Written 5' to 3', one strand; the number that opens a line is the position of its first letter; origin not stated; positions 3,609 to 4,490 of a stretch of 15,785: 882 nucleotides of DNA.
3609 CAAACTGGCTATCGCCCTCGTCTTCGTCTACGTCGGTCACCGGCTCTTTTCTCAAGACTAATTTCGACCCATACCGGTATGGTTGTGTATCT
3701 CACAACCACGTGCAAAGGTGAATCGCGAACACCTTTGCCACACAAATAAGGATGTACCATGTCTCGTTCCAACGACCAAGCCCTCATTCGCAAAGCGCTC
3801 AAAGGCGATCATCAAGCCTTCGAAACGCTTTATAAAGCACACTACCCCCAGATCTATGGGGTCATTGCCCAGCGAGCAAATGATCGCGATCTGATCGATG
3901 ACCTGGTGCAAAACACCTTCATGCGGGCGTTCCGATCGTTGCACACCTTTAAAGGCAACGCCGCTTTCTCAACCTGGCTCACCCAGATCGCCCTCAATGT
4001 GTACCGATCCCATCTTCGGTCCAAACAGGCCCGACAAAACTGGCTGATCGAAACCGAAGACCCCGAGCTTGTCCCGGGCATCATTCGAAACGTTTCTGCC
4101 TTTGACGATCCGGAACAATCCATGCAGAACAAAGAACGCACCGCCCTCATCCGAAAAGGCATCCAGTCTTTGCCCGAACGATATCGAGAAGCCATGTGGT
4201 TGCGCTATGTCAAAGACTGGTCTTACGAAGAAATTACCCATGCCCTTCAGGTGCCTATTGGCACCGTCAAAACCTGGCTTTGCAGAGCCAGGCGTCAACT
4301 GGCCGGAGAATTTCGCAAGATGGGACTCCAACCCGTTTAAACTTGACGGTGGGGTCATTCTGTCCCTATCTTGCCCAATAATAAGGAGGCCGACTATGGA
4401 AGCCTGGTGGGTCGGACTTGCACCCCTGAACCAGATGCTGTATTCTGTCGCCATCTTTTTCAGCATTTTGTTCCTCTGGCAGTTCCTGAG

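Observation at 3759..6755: ECF sigma factor with no cognate anti-sigma, followed directly by NfeD and flotillin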

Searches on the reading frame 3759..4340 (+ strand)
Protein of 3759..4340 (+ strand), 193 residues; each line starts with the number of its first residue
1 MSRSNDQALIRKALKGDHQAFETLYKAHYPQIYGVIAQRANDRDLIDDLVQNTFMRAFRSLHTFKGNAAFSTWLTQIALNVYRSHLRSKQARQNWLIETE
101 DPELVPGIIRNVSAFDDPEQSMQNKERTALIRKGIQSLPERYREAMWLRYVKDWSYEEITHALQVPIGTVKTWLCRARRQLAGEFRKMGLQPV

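Call 4: search_protein_families(library=pfam, proteins=[window:3759-4340:+], max_evalue=0.01)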
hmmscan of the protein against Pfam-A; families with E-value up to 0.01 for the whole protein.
window:3759-4340:+ (193 aa): 3 families
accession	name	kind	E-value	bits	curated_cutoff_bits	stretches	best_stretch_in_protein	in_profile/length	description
PF04542.20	Sigma70_r2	-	6.4e-17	61.6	24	1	24-91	1-70/71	Sigma-70 region 2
PF08281.18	Sigma70_r4_2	-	4.6e-16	58.7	25.7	1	131-181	4-54/54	Sigma-70, region 4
PF04545.22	Sigma70_r4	-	2e-08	34.1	24.1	1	135-181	2-48/50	Sigma-70, region 4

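Call 9: search_protein_families(library=ncbifam, proteins=[window:3759-4340:+], max_evalue=1)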
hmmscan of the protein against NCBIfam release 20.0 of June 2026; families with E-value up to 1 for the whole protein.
window:3759-4340:+ (193 aa): 105 families (the best 25 are shown)
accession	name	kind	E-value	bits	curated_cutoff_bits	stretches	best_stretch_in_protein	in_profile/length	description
NF008888.0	PRK11922.1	equivalog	4.3e-37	128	204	1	2-183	13-194/231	RNA polymerase sigma factor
TIGR02939.1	RpoE_Sigma70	equivalog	4.8e-37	127.8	236.15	1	3-186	4-187/190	RNA polymerase sigma factor RpoE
NF007216.0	PRK09638.1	equivalog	5.9e-35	120.6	194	1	4-187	3-176/180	RNA polymerase sigma factor SigY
NF009171.0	PRK12518.1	equivalog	7.4e-35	120.5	208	1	4-190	12-189/191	RNA polymerase sigma factor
NF009166.1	PRK12513.1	equivalog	5e-34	117.7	206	1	3-186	6-187/193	RNA polymerase sigma factor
NF007223.0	PRK09641.1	equivalog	1.3e-32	113.2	209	1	8-186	7-185/187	RNA polymerase sigma factor SigW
TIGR02937.1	sigma70-ECF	superfamily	6.4e-32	110.5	42.9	1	20-182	2-162/165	sigma-70 family RNA polymerase sigma factor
TIGR02950.1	SigM_subfam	subfamily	1.9e-30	105.8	147.95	1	22-182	3-155/159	RNA polymerase sigma factor, SigM family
NF009168.0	PRK12515.1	subfamily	9.6e-30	103.5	236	1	4-191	7-185/189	RNA polymerase sigma factor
TIGR02948.1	SigW_bacill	equivalog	1.1e-27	97.4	243.1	1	7-186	6-185/187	RNA polymerase sigma factor SigW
NF004113.0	PRK05602.1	equivalog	2.3e-27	96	208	1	2-185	28-201/211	RNA polymerase sigma factor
NF007225.0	PRK09643.1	equivalog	1.5e-26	93.3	190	1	4-187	12-184/204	RNA polymerase sigma factor SigM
NF009185.0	PRK12533.1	equivalog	2.4e-25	89.5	248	1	39-184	49-192/231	RNA polymerase sigma factor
NF009195.0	PRK12543.1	subfamily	2.8e-25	88.9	197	1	4-182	5-175/192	RNA polymerase sigma factor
TIGR02985.1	Sig70_bacteroi1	subfamily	5e-25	88.6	126.4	1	19-182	1-159/162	RNA polymerase sigma-70 factor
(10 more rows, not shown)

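Call 14: find_homologous_proteins(query=window:3759-4340:+, max_evalue=1e-20)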
Query window:3759-4340:+ (193 aa): 148 proteins with E <= 1e-20 among 361 candidates; the best 120 are listed.
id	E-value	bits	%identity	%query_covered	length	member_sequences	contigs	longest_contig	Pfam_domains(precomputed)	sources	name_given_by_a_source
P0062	1.3e-116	405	93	100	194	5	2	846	PF04545.23,PF04542.21,PF08281.19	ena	-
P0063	9.9e-95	334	78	97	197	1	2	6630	PF04545.23,PF04542.21,PF08281.19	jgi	-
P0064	5.2e-94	331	78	97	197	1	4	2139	PF04545.23,PF04542.21,PF08281.19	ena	-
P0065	4.5e-91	322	72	98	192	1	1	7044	PF04545.23,PF04542.21,PF08281.19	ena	-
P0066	1.0e-89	317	71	98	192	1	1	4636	PF04545.23,PF04542.21,PF08281.19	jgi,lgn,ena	-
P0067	5.1e-89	315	71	99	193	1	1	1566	PF04545.23,PF04542.21,PF08281.19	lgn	-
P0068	7.5e-89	314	70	98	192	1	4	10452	PF04545.23,PF04542.21,PF08281.19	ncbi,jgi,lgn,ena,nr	ncbi:MAG: sigma-70 family RNA polymerase sigma factor [Candidatus Latescibacteria bacterium]|jgi:RNA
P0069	1.9e-88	313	71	98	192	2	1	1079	PF04545.23,PF04542.21,PF08281.19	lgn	-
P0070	1.5e-87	310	70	98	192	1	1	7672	PF04545.23,PF04542.21,PF08281.19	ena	-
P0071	3.2e-87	309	69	98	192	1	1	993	PF04545.23,PF04542.21,PF08281.19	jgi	jgi:RNA polymerase sigma-70 factor, ECF subfamily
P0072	3.9e-87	309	70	99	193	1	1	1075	PF04545.23,PF04542.21,PF08281.19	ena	-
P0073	5.2e-87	308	71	97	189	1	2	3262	PF04545.23,PF04542.21,PF08281.19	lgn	-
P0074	7.0e-87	308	69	98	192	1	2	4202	PF04545.23,PF04542.21,PF08281.19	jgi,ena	-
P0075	2.0e-86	307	71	97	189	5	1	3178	PF04545.23,PF04542.21,PF08281.19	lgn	-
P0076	3.3e-86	306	67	100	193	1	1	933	PF04545.23,PF04542.21,PF08281.19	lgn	-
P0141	1.9e-73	264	62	98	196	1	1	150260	PF04545.23,PF04542.21,PF08281.19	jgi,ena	jgi:RNA polymerase sigma-70 factor, ECF subfamily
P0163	9.4e-63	229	54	100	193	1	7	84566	PF04545.23,PF04542.21,PF08281.19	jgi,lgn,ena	-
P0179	8.8e-58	213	54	98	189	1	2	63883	PF04545.23,PF04542.21,PF08281.19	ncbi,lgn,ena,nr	ncbi:MAG: sigma-70 family RNA polymerase sigma factor [Candidatus Latescibacteria bacterium]|nr:sigm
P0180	2.1e-57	212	51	100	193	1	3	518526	PF04545.23,PF04542.21,PF08281.19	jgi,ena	jgi:RNA polymerase sigma-70 factor, ECF subfamily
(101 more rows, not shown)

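Call 16: find_encoding_contigs(protein=P0180, flank=5000, max_places=1)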
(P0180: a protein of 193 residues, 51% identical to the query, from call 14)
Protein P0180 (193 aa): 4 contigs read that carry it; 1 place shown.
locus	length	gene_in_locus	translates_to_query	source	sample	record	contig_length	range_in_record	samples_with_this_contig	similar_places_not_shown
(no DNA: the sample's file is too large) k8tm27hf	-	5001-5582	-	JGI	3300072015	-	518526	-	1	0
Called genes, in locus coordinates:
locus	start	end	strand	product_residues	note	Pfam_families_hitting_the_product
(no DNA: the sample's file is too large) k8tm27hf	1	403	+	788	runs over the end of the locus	PF00403:HMA, PF00122:E1-E2_ATPase, PF00702:Hydrolase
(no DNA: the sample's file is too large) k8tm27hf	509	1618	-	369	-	PF01476:LysM, PF01520:Amidase_3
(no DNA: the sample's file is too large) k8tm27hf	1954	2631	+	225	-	PF04012:PspA_IM30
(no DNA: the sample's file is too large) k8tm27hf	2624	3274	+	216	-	-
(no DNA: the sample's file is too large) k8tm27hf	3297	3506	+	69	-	-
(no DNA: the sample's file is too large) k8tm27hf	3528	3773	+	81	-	-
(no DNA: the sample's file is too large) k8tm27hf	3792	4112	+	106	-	-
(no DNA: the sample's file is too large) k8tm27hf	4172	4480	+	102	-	-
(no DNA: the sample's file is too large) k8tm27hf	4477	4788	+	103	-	-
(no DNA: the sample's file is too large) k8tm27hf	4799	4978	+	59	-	-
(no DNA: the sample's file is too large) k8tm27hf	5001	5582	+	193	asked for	PF04542:Sigma70_r2, PF08281:Sigma70_r4_2, PF04545:Sigma70_r4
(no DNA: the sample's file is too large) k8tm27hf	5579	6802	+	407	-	-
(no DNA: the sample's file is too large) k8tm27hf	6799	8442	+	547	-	PF13414:TPR_11, PF14559:TPR_19, PF13424:TPR_12, PF13431:TPR_17 (weak), PF13371:TPR_9, PF13428:TPR_14 (weak), PF13432:TPR_16, PF02518:HATPase_c, +8 more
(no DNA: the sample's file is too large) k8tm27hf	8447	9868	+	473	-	PF00072:Response_reg, PF00158:Sigma54_activat, PF14532:Sigma54_activ_2, PF07728:AAA_5 (weak), PF25601:AAA_lid_14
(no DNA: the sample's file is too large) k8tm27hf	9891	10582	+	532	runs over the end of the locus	PF07228:SpoIIE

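Call 17: find_encoding_contigs(protein=P0179, flank=5000, max_places=1)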
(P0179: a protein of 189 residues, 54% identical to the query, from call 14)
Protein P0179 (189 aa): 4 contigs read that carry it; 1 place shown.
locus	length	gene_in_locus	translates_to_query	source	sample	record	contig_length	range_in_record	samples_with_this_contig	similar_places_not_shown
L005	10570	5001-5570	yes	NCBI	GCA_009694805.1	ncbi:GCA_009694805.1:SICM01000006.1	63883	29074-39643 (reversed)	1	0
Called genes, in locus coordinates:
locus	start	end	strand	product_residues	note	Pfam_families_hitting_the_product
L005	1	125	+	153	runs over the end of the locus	-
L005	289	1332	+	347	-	PF13349:DUF4097 (weak)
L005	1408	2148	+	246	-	PF22746:SHOCT-like_DUF2089-C (weak)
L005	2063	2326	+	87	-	-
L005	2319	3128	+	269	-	-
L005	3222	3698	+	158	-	PF07638:Sigma70_ECF (faint), PF04542:Sigma70_r2, PF22029:PhyR_sigma2 (faint), PF04545:Sigma70_r4, PF08281:Sigma70_r4_2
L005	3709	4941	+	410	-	-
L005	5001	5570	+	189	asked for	PF04542:Sigma70_r2, PF08281:Sigma70_r4_2, PF04545:Sigma70_r4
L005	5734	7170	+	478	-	PF01523:PmbA_TldD_1st, PF19290:PmbA_TldD_2nd, PF19289:PmbA_TldD_3rd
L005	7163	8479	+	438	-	PF01523:PmbA_TldD_1st, PF19290:PmbA_TldD_2nd, PF19289:PmbA_TldD_3rd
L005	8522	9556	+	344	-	PF01408:GFO_IDH_MocA, PF03807:F420_oxidored (weak), PF22725:GFO_IDH_MocA_C3, PF02894:GFO_IDH_MocA_C (weak)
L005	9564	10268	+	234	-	PF00702:Hydrolase, PF13419:HAD_2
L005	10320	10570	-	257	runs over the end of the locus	PF04055:Radical_SAM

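Call 18: find_encoding_contigs(protein=P0141, flank=5000, max_places=1)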
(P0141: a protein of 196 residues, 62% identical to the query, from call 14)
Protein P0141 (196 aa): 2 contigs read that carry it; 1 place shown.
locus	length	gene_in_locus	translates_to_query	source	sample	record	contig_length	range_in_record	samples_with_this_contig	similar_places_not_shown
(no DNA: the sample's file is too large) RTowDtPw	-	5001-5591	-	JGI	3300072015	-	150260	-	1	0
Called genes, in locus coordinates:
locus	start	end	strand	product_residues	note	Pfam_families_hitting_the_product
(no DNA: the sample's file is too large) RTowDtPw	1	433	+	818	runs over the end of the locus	PF00403:HMA, PF00122:E1-E2_ATPase, PF00702:Hydrolase, PF08282:Hydrolase_3 (faint)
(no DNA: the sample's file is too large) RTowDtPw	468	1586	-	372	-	PF01476:LysM, PF01520:Amidase_3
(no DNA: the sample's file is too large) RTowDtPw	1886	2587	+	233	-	PF04012:PspA_IM30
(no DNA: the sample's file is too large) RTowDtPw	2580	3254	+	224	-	-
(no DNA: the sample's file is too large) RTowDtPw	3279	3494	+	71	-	-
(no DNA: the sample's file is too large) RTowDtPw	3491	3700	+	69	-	-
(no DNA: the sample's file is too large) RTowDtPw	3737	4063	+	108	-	PF01740:STAS, PF13466:STAS_2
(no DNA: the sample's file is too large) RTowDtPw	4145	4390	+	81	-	-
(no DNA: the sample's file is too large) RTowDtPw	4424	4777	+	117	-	PF05154:TM2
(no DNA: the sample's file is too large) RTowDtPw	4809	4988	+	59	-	-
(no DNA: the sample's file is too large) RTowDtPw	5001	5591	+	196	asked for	PF04542:Sigma70_r2, PF08281:Sigma70_r4_2, PF04545:Sigma70_r4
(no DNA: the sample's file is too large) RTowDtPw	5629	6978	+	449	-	PF07719:TPR_2 (faint), PF13432:TPR_16 (faint), PF13414:TPR_11 (faint), PF13428:TPR_14 (faint), PF02518:HATPase_c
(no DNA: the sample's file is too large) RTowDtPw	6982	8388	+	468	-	PF00072:Response_reg, PF00158:Sigma54_activat, PF14532:Sigma54_activ_2, PF07728:AAA_5, PF25601:AAA_lid_14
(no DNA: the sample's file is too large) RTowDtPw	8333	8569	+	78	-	-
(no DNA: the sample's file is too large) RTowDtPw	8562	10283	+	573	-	PF13385:Laminin_G_3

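Call 25: find_related_loci(query=A3, collection=genome_contigs, flank=8000)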
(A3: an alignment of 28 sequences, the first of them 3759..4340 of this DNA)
Query A3 (193 aa) in genome_contigs; peptide patterns used: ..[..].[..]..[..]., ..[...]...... (x = any residue, [..] = any of these).
599 stretches matched a pattern (row limit reached: there are more); 565 encode a relative of the query (tblastn E <= 1e-3); the best 80 are kept; 80 distinct loci.
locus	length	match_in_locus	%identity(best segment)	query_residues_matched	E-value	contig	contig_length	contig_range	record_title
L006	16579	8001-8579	67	1-193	1e-91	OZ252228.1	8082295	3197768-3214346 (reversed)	MAG: Candidatus Latescibacterota bacterium isolate 2d5a3a6b-ac94-4199-888f-c4fbb53c5f42 genome assembly, chromosome: 1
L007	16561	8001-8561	71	6-192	3e-91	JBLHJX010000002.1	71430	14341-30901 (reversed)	MAG: Candidatus Latescibacterota bacterium isolate 3300054698_44 Ga0535670_0000290, whole genome shotgun sequence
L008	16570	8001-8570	68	3-192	7e-89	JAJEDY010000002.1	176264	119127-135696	MAG: Candidatus Latescibacterota bacterium isolate p16x33bins.50 k141_722111, whole genome shotgun sequence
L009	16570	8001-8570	67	3-192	2e-88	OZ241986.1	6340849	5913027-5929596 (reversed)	MAG: Candidatus Latescibacterota bacterium isolate 0d522d25-140f-41b3-910f-d932058e053c genome assembly, chromosome: 1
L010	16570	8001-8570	68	3-192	6e-88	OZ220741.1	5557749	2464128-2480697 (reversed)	MAG: Candidatus Latescibacterota bacterium isolate a9e09e5c-d410-47d8-823c-ef7e39eb5a37 genome assembly, chromosome: 1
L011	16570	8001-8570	67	3-192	4e-88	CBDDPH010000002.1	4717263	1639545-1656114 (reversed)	MAG: Candidatus Latescibacterota bacterium isolate fcaf43fe-a799-4ace-af36-b323ac78cc8e genome assembly, contig: contig_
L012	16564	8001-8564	53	5-192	1e-68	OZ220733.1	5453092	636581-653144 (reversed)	MAG: Candidatus Latescibacterota bacterium isolate cc6a1995-d657-4e87-88a0-a2308bb9e8e7 genome assembly, chromosome: 1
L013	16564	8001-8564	53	5-192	1e-65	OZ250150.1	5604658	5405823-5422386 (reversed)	MAG: Candidatus Latescibacterota bacterium isolate 5c13c588-1760-4ea4-89ab-5ccd14670b69 genome assembly, chromosome: 1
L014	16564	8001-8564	53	5-192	1e-64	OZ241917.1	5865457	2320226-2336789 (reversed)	MAG: Candidatus Latescibacterota bacterium isolate 5e8d6608-c5e3-4027-8d72-793febe4c990 genome assembly, chromosome: 1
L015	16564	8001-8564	52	5-192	5e-64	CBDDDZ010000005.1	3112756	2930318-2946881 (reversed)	MAG: Candidatus Latescibacterota bacterium isolate 2fef8444-24d4-470e-a0f0-8c307ac56c94 genome assembly, contig: contig_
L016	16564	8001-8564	50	5-192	3e-64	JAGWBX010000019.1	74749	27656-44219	MAG: Candidatus Latescibacterota bacterium isolate 277c_44 scaffold_690, whole genome shotgun sequence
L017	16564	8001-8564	51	5-192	9e-64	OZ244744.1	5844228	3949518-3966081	MAG: Candidatus Latescibacterota bacterium isolate aa5cf8e5-2ee9-4ccc-9d1f-80a1aaad70af genome assembly, chromosome: 1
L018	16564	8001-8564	50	5-192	2e-63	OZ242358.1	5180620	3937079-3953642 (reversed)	MAG: Candidatus Latescibacterota bacterium isolate bac68e43-bb0c-4055-920f-ab3f04e5d652 genome assembly, chromosome: 1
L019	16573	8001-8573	48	1-191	4e-60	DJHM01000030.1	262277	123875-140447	MAG TPA_asm: Latescibacteria bacterium UBA6620 UBA6620_contig_9274, whole genome shotgun sequence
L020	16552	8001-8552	52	10-191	1e-55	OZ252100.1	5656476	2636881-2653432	MAG: Candidatus Latescibacterota bacterium isolate a405b522-c60e-4cbd-8fa6-7b572aa56bb7 genome assembly, chromosome: 1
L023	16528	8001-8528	48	1-178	2e-51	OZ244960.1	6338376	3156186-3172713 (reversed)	MAG: Candidatus Latescibacterota bacterium isolate 84ceb019-2832-410a-8319-f59b3e32517b genome assembly, chromosome: 1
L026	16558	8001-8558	46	5-190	7e-51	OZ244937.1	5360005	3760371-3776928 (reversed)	MAG: Candidatus Latescibacterota bacterium isolate 1c493fcc-a489-4500-a9bd-4f4019e95c1e genome assembly, chromosome: 1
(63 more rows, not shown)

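Call 47: search_protein_families(library=pfam, proteins=[L005:3709-4941:+, L026:8626-10008:+, L023:8648-9040:+], max_evalue=1)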
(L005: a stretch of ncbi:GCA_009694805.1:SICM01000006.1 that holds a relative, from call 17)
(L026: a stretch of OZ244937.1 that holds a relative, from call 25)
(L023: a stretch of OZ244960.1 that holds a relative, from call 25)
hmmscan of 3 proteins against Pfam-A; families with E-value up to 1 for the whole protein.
L005:3709-4941:+ (410 aa): 1 family
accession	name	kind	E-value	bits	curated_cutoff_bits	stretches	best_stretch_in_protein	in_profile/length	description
PF17723.7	RHH_8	-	0.00012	22.6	25.4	1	128-205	35-115/119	Ribbon-Helix-Helix transcriptional regulator family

L026:8626-10008:+ (460 aa): 4 families
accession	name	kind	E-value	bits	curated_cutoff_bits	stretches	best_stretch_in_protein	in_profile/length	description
PF13437.12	HlyD_3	-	1.1e-12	49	22.2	2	277-364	2-95/106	HlyD family secretion protein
PF16576.10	HlyD_D23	-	3.7e-09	36.6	30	1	121-351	24-188/214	Barrel-sandwich domain of CusB or HlyD membrane-fusion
PF13533.13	Biotin_lipoyl_2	-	2.5e-07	30.8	29.8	1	122-147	6-31/32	Biotin-lipoyl like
PF00364.28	Biotin_lipoyl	-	0.0031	17.8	22.1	1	120-147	46-73/73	Biotin-requiring enzyme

L023:8648-9040:+ (130 aa): 2 families
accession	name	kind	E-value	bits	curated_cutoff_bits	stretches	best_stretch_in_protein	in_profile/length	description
PF07883.17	Cupin_2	-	3.3e-07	30.4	27.2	1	36-108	2-69/70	Cupin domain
PF00190.28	Cupin_1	-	0.012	15.7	22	1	32-108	33-112/151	Cupin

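Call 51: search_solved_structures(query=A3, max_evalue=0.00001)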
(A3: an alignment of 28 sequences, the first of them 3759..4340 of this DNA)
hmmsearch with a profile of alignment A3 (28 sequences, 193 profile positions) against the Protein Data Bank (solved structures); distinct sequences matched with E-value up to 0.00001: 26.
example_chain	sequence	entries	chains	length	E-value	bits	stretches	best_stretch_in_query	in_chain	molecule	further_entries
6in7_B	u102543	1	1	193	3.4e-43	150.7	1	2-183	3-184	RNA polymerase sigma-H factor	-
8z6g_B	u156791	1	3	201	3.7e-43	150.6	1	2-184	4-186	RNA polymerase sigma factor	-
1or7_A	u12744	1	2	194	2.9e-37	131.4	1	4-184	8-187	RNA polymerase sigma-E factor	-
6jbq_F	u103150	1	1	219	4.2e-37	130.8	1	4-184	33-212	ECF RNA polymerase sigma-E factor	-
5wuq_A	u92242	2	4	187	8.5e-33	116.8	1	8-187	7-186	ECF RNA polymerase sigma factor SigW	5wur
2mao_A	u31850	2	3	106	2.4e-21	79.4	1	4-94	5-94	RNA polymerase sigma factor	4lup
2map_A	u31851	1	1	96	2.9e-21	79.2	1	4-92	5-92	RNA polymerase sigma factor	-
9m9d_F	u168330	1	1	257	1.1e-19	74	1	20-183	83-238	ECF RNA polymerase sigma factor SigE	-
9m9e_F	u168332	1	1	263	1.2e-19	73.9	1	20-183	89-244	ECF RNA polymerase sigma factor SigE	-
9m98_F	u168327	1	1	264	1.2e-19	73.9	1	20-183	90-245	ECF RNA polymerase sigma factor SigE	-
5zx2_F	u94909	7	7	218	3.5e-19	72.4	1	31-183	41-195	ECF RNA polymerase sigma factor SigH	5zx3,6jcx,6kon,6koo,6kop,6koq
6jcy_F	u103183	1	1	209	7.1e-19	71.4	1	31-183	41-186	ECF RNA polymerase sigma factor SigH,ECF RNA polymerase sigma factor SigE,ECF RNA polymera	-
4cxf_A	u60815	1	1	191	4.3e-18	68.8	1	5-182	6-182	RNA POLYMERASE SIGMA FACTOR CNRH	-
7qh5_A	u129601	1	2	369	4.5e-18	68.8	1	15-184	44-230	RNA polymerase sigma factor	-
5or5_A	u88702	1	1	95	7.7e-18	68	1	4-90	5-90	ECF RNA polymerase sigma-E factor,ECF RNA polymerase sigma factor SigW,ECF RNA polymerase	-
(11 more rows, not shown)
